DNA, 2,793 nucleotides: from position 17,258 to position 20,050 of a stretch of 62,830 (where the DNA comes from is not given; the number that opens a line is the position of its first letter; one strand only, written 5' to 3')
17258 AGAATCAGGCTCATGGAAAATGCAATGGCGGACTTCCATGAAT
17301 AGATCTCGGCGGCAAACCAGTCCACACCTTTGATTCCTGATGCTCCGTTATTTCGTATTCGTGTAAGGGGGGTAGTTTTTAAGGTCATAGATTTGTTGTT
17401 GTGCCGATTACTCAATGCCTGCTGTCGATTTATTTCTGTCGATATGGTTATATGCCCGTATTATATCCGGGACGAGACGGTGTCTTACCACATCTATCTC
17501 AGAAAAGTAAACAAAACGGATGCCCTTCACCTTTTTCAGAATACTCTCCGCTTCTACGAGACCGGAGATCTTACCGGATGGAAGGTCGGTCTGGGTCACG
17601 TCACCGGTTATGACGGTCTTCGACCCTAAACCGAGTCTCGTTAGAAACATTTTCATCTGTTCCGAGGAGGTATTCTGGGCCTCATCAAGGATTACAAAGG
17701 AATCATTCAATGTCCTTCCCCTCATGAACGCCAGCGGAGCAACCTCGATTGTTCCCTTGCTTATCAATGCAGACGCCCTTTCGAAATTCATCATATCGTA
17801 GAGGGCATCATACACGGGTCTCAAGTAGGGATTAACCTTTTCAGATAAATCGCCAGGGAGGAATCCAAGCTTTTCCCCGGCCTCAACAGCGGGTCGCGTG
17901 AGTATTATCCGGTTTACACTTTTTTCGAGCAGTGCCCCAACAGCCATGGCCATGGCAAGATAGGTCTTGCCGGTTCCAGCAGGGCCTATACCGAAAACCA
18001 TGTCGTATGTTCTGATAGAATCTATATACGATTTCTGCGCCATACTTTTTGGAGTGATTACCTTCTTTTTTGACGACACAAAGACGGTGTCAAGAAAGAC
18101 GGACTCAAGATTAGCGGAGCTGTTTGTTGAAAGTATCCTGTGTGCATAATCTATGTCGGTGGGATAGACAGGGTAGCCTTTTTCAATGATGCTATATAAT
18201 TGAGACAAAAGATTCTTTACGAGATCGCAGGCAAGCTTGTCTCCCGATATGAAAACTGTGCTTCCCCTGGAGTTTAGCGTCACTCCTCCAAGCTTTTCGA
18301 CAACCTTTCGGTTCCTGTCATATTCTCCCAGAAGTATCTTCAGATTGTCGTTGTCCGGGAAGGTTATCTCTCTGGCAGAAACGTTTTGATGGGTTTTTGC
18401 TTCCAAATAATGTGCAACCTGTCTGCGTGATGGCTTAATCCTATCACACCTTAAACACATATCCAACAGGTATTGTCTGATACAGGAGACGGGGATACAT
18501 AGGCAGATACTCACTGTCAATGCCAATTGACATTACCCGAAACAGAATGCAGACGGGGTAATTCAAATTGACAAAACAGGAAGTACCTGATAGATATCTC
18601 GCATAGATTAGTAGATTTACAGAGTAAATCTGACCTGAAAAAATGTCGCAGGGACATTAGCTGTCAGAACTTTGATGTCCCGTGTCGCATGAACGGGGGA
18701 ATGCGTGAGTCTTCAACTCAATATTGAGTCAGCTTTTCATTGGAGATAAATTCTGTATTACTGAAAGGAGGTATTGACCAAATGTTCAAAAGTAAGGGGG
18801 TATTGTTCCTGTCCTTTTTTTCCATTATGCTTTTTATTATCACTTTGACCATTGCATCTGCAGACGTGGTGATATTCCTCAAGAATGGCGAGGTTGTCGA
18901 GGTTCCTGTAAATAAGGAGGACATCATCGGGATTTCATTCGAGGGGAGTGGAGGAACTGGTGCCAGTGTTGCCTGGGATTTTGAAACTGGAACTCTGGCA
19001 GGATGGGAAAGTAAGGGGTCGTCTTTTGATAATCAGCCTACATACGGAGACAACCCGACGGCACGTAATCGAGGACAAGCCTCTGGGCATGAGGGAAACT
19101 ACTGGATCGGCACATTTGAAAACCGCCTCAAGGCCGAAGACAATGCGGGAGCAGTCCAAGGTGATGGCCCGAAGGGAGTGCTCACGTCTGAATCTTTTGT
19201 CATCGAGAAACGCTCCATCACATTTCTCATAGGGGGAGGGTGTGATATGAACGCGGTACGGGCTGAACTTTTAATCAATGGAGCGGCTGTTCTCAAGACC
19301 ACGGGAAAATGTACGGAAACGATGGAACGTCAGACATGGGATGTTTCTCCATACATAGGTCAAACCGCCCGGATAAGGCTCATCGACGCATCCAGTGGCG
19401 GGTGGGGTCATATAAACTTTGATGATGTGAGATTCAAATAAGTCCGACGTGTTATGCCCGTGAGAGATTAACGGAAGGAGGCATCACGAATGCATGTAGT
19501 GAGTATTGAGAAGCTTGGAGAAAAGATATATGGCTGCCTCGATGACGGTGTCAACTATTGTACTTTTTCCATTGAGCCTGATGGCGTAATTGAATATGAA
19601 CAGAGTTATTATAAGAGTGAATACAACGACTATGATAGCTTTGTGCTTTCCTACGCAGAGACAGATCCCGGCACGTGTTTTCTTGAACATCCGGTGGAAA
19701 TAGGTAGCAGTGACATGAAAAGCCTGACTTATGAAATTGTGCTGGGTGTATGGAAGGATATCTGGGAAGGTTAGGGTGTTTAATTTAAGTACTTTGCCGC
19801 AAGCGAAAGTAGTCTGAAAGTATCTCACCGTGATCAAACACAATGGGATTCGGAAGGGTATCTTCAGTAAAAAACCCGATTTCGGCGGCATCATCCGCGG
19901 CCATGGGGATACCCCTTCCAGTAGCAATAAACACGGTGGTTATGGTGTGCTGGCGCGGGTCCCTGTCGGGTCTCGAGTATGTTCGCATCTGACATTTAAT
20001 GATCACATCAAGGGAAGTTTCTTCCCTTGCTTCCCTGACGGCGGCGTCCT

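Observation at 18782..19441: Stand-alone secreted beta-sandwich protein with a domain resembling animal extracellular modules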

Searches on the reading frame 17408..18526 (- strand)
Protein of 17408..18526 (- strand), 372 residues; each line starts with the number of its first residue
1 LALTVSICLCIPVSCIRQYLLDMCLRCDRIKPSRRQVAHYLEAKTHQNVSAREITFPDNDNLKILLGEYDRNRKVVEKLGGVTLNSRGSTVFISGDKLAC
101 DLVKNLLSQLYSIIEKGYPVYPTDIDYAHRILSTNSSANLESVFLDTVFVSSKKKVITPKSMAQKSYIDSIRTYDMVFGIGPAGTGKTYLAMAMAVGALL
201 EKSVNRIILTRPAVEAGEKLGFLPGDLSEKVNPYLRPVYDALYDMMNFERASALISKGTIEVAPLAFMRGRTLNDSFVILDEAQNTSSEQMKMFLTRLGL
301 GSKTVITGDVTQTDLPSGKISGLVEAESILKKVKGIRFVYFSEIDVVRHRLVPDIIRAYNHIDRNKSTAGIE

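Call 3: search_protein_families(library=pfam, proteins=[window:17408-18526:-], max_evalue=1)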
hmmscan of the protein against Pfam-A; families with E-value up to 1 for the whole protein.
window:17408-18526:- (372 aa): 11 families
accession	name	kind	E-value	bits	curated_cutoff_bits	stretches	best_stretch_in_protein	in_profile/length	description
PF02562.22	PhoH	-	1.8e-94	315.4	27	1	157-360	2-205/205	PhoH-like protein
PF13604.12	AAA_30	-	5.6e-07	29.9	27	1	164-313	6-128/191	AAA domain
PF13245.12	AAA_19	-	1.3e-05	25.8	25.1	1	166-313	3-129/134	AAA domain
PF00270.35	DEAD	-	0.00018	21.7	26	1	163-212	3-53/167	DEAD/DEAH box helicase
PF01695.23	IstB_IS21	-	0.00031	20.7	24.1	1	162-199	80-117/238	IstB-like ATP binding protein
PF13401.12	AAA_22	-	0.012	16.3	27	1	179-296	10-106/130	AAA domain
PF00004.35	AAA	-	0.13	13.1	21.2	1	180-196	4-20/131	ATPase family associated with various cellular activities (AAA)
PF01057.23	Parvo_NS1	-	0.13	11.6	20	1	177-198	116-137/271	Parvovirus non-structural protein NS1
PF20720.3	nSTAND3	-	0.15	12.2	27.2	1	167-201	10-44/155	Novel STAND NTPase 3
PF23061.1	CUB_M02D8_5_2nd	-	0.18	12.6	30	0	46-97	24-76/114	M02D8_5-like, second CUB domain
PF00580.27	UvrD-helicase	-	0.19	11.8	23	0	277-312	215-250/271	UvrD/REP helicase N-terminal domain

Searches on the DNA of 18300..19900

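Call 53: search_rna_families(source=window, start=18300, end=19900, threshold=evalue, max_evalue=1)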
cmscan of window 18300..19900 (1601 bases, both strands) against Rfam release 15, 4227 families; matches with E-value up to 1: 0.
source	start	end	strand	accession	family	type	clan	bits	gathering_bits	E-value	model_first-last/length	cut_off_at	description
